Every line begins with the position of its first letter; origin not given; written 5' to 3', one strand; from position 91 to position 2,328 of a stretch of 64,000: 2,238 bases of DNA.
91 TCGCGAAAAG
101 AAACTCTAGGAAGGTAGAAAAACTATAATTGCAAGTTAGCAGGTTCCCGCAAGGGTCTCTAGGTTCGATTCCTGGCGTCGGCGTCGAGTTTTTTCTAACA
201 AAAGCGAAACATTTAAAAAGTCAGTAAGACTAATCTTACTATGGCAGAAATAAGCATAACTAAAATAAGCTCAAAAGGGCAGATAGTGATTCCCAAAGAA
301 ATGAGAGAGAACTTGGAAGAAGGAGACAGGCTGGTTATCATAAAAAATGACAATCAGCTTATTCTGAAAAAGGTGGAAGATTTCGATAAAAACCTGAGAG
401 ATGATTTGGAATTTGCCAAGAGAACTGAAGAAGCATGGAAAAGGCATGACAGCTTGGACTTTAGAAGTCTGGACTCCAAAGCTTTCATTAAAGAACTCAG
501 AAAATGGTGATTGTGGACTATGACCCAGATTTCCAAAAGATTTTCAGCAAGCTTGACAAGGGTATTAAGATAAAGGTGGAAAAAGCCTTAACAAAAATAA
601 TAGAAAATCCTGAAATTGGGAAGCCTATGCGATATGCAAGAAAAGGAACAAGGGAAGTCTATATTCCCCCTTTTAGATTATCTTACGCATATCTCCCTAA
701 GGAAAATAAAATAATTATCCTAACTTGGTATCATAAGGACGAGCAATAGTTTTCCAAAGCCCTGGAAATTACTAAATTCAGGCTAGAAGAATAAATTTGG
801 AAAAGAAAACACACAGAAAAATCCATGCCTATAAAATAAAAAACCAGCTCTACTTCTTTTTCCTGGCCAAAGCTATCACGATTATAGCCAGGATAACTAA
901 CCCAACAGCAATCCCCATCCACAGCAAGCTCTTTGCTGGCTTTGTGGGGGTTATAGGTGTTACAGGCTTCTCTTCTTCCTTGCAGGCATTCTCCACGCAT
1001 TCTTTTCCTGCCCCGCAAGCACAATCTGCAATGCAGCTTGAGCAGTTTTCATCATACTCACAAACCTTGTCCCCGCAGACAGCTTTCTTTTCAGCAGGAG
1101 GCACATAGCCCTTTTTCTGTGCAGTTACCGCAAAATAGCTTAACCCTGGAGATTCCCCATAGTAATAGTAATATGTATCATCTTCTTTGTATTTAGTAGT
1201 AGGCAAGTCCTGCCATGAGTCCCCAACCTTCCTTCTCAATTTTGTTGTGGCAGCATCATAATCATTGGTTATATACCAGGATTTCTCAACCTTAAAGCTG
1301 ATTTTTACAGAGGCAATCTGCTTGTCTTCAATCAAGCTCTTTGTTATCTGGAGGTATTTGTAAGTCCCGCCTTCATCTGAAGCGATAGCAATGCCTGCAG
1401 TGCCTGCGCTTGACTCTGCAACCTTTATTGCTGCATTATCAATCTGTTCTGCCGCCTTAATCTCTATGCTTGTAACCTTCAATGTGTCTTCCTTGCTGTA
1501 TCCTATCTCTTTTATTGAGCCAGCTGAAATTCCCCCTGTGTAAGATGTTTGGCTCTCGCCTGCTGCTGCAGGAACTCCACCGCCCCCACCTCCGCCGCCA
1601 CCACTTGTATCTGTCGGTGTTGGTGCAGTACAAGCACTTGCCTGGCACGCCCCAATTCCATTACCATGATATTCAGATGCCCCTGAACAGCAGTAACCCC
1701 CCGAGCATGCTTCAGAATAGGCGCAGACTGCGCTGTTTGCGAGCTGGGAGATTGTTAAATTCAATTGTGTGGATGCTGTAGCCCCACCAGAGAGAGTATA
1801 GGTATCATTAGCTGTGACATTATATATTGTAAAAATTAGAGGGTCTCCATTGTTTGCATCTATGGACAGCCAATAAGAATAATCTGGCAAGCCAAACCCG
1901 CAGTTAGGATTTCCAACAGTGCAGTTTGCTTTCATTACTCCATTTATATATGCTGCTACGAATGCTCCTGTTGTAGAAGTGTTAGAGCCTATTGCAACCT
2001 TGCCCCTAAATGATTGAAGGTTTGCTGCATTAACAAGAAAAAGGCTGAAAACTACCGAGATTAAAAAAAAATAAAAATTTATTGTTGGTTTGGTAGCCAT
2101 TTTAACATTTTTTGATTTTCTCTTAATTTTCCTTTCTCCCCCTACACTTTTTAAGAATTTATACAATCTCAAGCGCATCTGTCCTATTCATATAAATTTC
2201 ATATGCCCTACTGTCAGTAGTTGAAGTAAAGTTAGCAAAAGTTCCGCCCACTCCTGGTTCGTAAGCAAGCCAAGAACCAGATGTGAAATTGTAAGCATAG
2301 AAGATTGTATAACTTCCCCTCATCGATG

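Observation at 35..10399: Near-perfect 65-nt inverted repeat with a UUCG-capped hairpin brackets the TA pair and two surface-protein genes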

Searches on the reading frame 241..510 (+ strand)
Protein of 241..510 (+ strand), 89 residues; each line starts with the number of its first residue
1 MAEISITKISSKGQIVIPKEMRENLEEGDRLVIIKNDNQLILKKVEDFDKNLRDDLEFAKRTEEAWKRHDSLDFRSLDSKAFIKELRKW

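Call 10: find_encoding_contigs(protein=window:241-510:+, flank=10000, max_places=6)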
Protein window:241-510:+ (89 aa): 15 contigs read that carry it; 6 places shown.
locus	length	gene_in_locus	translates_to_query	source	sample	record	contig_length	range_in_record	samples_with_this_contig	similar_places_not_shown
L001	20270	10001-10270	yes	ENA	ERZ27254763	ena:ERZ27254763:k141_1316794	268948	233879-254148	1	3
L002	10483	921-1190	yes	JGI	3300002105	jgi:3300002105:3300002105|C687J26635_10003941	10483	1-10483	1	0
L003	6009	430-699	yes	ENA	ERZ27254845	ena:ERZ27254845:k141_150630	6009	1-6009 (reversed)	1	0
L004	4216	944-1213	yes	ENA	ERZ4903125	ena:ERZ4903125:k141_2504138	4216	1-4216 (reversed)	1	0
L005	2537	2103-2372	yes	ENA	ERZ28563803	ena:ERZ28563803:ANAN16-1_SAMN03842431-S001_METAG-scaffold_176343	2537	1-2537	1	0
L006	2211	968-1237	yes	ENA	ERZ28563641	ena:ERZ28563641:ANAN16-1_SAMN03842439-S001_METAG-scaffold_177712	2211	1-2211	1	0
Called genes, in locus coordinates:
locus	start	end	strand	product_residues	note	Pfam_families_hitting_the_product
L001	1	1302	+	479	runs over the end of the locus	PF02163:Peptidase_M50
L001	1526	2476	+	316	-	PF04055:Radical_SAM, PF08608:Wyosine_form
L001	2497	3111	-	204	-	PF00149:Metallophos, PF12850:Metallophos_2, PF14582:Metallophos_3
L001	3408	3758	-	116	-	-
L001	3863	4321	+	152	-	-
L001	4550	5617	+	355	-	-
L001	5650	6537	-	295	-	PF02661:Fic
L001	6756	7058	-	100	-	-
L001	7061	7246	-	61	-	-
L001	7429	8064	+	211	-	PF00687:Ribosomal_L1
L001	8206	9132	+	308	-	PF00466:Ribosomal_L10, PF17777:RL10P_insert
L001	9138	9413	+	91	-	PF00428:Ribosomal_60s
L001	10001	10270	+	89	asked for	PF04014:MazE_antitoxin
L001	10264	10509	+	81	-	PF05016:ParE_toxin (weak)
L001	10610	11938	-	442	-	-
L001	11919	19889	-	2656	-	PF13750:Big_3_3 (faint), PF07495:Y_Y_Y (faint), PF19077:Big_13 (faint), PF25788:Ig_Rha78A_N (faint), PF15418:DUF4625 (faint)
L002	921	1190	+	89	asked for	PF04014:MazE_antitoxin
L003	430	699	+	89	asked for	PF04014:MazE_antitoxin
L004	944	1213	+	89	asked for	PF04014:MazE_antitoxin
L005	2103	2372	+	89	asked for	PF04014:MazE_antitoxin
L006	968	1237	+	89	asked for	PF04014:MazE_antitoxin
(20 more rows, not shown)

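Call 24: find_homologous_proteins(query=L001:8206-9132:+, max_evalue=1e-20)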
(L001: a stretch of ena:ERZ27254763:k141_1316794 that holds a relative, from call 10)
Query L001:8206-9132:+ (308 aa): 341 proteins with E <= 1e-20 among 4575 candidates; the best 120 are listed.
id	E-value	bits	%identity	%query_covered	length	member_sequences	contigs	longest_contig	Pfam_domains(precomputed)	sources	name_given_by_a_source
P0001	1.0e-147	509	87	94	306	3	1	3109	PF00466.26,PF17777.7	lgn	-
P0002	9.2e-130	450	74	93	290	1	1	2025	PF00466.26,PF17777.7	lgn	-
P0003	3.8e-127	441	72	100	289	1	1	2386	PF00466.26,PF17777.7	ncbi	ncbi:MAG: 50S ribosomal protein L10 [Nanoarchaeota archaeon]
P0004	6.0e-120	418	77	84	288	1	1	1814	PF00466.26,PF17777.7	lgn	-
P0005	1.2e-119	417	72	93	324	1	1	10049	PF00466.26,PF17777.7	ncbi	-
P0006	9.3e-118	410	71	95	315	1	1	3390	PF00466.26,PF17777.7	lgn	-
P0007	7.2e-116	404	71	89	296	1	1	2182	PF00466.26,PF17777.7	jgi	jgi:large subunit ribosomal protein L10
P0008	1.9e-115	403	71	89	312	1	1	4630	PF00466.26,PF17777.7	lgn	-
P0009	1.4e-114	400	70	91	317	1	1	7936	PF00466.26,PF17777.7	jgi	jgi:large subunit ribosomal protein L10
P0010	5.4e-114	398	67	98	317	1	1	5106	PF00466.26,PF17777.7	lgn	-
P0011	6.3e-114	398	67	98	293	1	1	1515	PF00466.26,PF17777.7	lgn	-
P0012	9.8e-98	345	73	75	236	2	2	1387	PF00466.26,PF17777.7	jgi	jgi:large subunit ribosomal protein L10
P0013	6.1e-96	339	63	85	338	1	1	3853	PF00466.26,PF17777.7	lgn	-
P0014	6.3e-93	329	61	88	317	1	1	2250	PF00466.26,PF17777.7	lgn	-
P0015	3.2e-79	284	69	60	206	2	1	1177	PF17777.7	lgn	-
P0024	1.9e-64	236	47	87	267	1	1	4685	PF00466.26,PF17777.7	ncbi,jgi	jgi:large subunit ribosomal protein L10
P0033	1.9e-61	226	43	84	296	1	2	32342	PF00466.26,PF17777.7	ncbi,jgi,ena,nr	ncbi:50S ribosomal protein L10 [Candidatus Pacearchaeota archaeon]|nr:MAG: 50S ribosomal protein L10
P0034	2.5e-61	225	46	84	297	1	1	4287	PF00466.26,PF17777.7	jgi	jgi:large subunit ribosomal protein L10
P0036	6.1e-61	224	44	86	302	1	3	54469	PF00466.26,PF17777.7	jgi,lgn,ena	jgi:large subunit ribosomal protein L10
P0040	1.7e-60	223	44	82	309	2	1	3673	PF00466.26,PF17777.7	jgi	jgi:large subunit ribosomal protein L10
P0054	5.4e-59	218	46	85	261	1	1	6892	PF00466.26,PF17777.7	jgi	jgi:large subunit ribosomal protein L10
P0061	2.0e-58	216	43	85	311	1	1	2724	PF00466.26,PF17777.7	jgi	jgi:large subunit ribosomal protein L10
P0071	3.2e-58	215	43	82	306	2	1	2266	PF00466.26,PF17777.7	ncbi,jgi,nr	ncbi:MAG: 50S ribosomal protein L10 [Thermoplasmata archaeon M8B2D]|nr:MAG: 50S ribosomal protein L1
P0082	1.3e-57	213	41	92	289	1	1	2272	PF00466.26,PF17777.7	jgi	jgi:large subunit ribosomal protein L10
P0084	1.5e-57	213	44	83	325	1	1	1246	PF00466.26,PF17777.7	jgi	jgi:large subunit ribosomal protein L10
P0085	1.7e-57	213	43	82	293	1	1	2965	PF00466.26,PF17777.7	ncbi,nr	ncbi:MAG: 50S ribosomal protein L10 [Pirellulales bacterium]|nr:50S ribosomal protein L10 [Pirellula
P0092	3.8e-57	212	44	91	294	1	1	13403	PF00466.26,PF17777.7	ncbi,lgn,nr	ncbi:MAG: 50S ribosomal protein L10 [archaeon]|nr:50S ribosomal protein L10 [archaeon]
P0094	3.9e-57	212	44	84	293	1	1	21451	PF00466.26,PF17777.7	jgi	jgi:large subunit ribosomal protein L10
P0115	4.0e-56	208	42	83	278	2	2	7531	PF00466.26,PF17777.7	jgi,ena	jgi:large subunit ribosomal protein L10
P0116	4.0e-56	208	44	83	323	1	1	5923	PF00466.26,PF17777.7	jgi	jgi:large subunit ribosomal protein L10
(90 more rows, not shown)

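Call 25: find_encoding_contigs(protein=P0001, flank=10000, max_places=2)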
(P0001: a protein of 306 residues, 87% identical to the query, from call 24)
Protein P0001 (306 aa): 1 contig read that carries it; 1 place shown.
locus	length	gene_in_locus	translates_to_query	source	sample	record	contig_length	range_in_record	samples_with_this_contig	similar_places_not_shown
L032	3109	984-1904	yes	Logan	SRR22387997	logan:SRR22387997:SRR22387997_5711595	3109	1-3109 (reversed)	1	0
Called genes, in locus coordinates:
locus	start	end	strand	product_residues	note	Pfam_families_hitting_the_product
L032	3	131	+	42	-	?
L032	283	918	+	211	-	PF00687:Ribosomal_L1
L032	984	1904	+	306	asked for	PF00466:Ribosomal_L10, PF17777:RL10P_insert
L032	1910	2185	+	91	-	PF00428:Ribosomal_60s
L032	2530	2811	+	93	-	PF04014:MazE_antitoxin (weak)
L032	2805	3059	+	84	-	PF05016:ParE_toxin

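Call 26: find_encoding_contigs(protein=P0005, flank=10000, max_places=2)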
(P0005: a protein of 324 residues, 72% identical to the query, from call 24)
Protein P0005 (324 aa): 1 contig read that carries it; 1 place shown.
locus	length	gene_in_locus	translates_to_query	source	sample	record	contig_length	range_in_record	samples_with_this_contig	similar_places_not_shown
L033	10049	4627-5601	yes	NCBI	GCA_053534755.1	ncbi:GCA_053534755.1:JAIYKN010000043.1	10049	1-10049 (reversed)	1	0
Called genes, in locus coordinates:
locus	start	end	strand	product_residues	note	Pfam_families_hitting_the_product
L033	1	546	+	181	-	?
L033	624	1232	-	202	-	PF00149:Metallophos, PF12850:Metallophos_2, PF14582:Metallophos_3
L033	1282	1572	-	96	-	-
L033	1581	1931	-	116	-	-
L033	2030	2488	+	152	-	-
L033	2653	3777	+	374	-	-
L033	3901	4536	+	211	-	PF00687:Ribosomal_L1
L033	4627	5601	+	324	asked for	PF00466:Ribosomal_L10, PF17777:RL10P_insert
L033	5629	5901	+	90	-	PF00428:Ribosomal_60s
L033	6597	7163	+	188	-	-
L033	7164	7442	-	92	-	-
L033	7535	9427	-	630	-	-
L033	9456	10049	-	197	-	?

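Call 27: find_encoding_contigs(protein=P0009, flank=10000, max_places=2)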
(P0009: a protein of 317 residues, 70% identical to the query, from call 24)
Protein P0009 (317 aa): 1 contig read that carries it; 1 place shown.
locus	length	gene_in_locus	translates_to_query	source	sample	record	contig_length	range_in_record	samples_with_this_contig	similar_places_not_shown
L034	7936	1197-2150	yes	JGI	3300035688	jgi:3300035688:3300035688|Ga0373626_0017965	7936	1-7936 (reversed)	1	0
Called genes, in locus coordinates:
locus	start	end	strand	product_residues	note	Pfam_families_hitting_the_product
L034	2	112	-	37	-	?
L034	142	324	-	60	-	-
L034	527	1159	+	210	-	PF00687:Ribosomal_L1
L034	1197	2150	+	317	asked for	PF00466:Ribosomal_L10, PF17777:RL10P_insert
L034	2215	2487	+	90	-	PF00428:Ribosomal_60s (weak)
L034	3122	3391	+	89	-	PF04014:MazE_antitoxin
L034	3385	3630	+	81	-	PF05016:ParE_toxin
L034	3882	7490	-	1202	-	-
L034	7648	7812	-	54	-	-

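Call 51: search_protein_families(library=pfam, proteins=[window:241-510:+], max_evalue=0.001)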
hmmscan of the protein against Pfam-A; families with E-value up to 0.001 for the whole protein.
window:241-510:+ (89 aa): 1 family
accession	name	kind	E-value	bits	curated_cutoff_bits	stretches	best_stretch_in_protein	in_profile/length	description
PF04014.23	MazE_antitoxin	-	5.6e-12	45.9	24.7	1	6-47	1-45/48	Antidote-toxin recognition MazE, bacterial antitoxin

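Call 67: find_encoding_contigs(protein=P0008, flank=6000, max_places=1)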
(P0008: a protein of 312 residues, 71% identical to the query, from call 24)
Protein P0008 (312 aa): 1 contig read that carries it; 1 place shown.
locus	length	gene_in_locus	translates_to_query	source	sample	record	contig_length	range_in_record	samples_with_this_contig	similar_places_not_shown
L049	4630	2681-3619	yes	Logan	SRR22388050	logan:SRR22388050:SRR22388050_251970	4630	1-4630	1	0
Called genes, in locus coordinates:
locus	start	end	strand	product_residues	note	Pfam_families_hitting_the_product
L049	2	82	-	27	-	?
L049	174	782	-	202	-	PF00149:Metallophos, PF12850:Metallophos_2, PF14582:Metallophos_3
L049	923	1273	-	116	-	-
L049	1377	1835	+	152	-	-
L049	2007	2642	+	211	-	PF00687:Ribosomal_L1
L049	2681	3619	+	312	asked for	PF00466:Ribosomal_L10, PF17777:RL10P_insert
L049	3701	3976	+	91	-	PF00428:Ribosomal_60s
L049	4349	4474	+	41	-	-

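Call 68: find_encoding_contigs(protein=P0006, flank=6000, max_places=1)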
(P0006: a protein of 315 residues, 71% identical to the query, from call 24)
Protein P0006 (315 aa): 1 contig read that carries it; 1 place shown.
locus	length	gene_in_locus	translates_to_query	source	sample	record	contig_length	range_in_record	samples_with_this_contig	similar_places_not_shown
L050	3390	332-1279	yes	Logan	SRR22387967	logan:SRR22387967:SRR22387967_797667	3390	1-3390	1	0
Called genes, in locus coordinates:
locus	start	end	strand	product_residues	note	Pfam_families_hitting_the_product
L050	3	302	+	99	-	?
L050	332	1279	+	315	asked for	PF00466:Ribosomal_L10, PF17777:RL10P_insert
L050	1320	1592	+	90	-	PF00428:Ribosomal_60s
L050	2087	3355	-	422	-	-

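Call 69: find_encoding_contigs(protein=P0004, flank=6000, max_places=1)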
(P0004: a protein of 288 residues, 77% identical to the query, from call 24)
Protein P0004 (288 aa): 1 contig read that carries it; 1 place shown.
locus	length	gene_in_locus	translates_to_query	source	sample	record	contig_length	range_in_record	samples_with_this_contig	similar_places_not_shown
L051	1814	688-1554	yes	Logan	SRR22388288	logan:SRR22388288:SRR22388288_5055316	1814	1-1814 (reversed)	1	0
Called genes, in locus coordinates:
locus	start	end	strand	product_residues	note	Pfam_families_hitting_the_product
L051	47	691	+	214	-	PF00687:Ribosomal_L1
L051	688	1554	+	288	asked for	PF00466:Ribosomal_L10, PF17777:RL10P_insert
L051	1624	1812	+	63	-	?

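Call 80: search_protein_families(library=pfam, proteins=[L001:3408-3758:-, L001:3863-4321:+, L001:4550-5617:+, L001:6756-7058:-], max_evalue=0.0001)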
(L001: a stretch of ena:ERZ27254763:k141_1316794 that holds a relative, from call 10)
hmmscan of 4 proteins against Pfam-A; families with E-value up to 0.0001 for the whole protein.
L001:3408-3758:- (116 aa): 0 families

L001:3863-4321:+ (152 aa): 0 families

L001:4550-5617:+ (355 aa): 0 families

L001:6756-7058:- (100 aa): 0 families

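Call 82: find_encoding_contigs(protein=P0010, flank=6000, max_places=1)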
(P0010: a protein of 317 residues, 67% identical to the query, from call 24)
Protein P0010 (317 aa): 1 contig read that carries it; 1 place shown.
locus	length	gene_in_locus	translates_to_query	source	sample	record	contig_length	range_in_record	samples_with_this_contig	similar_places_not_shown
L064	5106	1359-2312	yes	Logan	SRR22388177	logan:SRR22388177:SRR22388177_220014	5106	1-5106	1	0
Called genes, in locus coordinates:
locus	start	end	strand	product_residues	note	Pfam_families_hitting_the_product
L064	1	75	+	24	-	?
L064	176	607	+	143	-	PF00892:EamA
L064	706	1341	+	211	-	PF00687:Ribosomal_L1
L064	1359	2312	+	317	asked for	PF00466:Ribosomal_L10, PF17777:RL10P_insert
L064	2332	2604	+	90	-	PF00428:Ribosomal_60s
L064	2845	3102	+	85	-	-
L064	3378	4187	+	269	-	-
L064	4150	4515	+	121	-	-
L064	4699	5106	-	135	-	?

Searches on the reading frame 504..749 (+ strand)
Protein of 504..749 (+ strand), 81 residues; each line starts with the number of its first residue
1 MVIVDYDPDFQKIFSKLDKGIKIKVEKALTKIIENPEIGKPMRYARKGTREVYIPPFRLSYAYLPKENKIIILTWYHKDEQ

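Call 51: search_protein_families(library=pfam, proteins=[window:504-749:+], max_evalue=0.001)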
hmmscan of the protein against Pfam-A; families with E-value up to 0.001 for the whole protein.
window:504-749:+ (81 aa): 2 families
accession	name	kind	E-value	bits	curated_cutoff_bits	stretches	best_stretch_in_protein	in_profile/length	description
PF05016.21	ParE_toxin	-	6.3e-07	30.3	23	1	9-74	10-81/89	ParE toxin of type II toxin-antitoxin system, parDE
PF15781.12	ParE-like_toxin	-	3.7e-05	24.1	28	1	7-41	4-38/87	ParE-like toxin of type II bacterial toxin-antitoxin system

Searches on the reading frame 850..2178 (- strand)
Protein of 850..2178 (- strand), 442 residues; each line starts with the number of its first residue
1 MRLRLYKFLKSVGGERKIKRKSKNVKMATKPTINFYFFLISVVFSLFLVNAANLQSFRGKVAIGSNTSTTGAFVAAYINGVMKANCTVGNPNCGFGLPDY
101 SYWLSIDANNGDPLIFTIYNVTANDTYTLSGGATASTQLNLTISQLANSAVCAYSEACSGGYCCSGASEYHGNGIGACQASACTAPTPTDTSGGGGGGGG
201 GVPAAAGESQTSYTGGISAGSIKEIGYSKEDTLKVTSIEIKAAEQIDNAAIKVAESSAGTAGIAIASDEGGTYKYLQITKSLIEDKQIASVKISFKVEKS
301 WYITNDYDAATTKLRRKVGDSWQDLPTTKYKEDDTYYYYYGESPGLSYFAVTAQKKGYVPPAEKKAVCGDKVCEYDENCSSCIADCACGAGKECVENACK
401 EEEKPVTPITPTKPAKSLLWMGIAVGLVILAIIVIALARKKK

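Call 37: find_homologous_proteins(query=window:850-2178:-, max_evalue=0.00001)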
Query window:850-2178:- (442 aa): 20 proteins with E <= 0.00001 among 8000 candidates.
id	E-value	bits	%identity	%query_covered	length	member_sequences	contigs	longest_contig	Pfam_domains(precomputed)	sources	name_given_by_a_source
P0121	4.2e-293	990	100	100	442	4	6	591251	-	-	-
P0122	2.4e-164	565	82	52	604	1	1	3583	-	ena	-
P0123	3.3e-156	539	61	94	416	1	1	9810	-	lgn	-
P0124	6.9e-154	531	64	87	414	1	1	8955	-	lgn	-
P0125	1.8e-142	493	59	94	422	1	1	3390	-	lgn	-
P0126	1.5e-140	487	66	48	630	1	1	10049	-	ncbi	-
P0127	6.8e-132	459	55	94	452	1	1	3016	-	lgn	-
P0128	2.0e-104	368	49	86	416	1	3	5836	-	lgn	-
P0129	4.9e-49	186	48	49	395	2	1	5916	-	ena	-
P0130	1.7e-45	174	48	49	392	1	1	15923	-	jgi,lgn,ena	-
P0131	4.2e-45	173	38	73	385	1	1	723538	-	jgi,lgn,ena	-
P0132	4.8e-44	169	38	73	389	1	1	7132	-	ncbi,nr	ncbi:MAG: PGF-pre-PGF domain-containing protein [Thaumarchaeota archaeon]|nr:PGF-pre-PGF domain-cont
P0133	1.6e-42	164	34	72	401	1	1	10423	-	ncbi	-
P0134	1.6e-40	157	42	50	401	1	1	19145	-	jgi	jgi:PGF-pre-PGF domain-containing protein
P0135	4.0e-40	156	35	68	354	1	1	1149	-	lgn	-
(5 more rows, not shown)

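Call 39: find_encoding_contigs(protein=P0123, flank=10000, max_places=2)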
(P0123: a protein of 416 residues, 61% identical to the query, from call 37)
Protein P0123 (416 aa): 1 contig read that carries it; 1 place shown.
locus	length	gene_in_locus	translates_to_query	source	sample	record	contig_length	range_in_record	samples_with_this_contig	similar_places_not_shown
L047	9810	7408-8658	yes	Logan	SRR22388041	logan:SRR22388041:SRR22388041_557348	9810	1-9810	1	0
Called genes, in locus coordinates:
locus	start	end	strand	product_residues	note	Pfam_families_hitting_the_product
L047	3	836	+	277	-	?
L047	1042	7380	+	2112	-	PF13750:Big_3_3 (faint), PF15418:DUF4625 (faint), PF00041:fn3 (faint), PF25788:Ig_Rha78A_N (faint), PF19077:Big_13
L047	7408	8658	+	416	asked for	-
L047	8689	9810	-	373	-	?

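Call 40: find_encoding_contigs(protein=P0124, flank=10000, max_places=2)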
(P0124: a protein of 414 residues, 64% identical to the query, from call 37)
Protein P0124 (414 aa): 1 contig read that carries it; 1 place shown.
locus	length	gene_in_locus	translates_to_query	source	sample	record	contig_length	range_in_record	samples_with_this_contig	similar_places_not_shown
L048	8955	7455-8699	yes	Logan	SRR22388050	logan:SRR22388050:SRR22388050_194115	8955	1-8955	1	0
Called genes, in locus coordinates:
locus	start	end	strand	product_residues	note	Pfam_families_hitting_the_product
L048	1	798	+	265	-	?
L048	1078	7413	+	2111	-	PF13750:Big_3_3 (faint), PF19077:Big_13 (faint), PF07495:Y_Y_Y (faint), PF25788:Ig_Rha78A_N (faint)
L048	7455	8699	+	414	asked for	-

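Call 51: search_protein_families(library=pfam, proteins=[window:850-2178:-], max_evalue=0.001)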
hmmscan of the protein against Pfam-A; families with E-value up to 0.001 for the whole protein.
window:850-2178:- (442 aa): 0 families
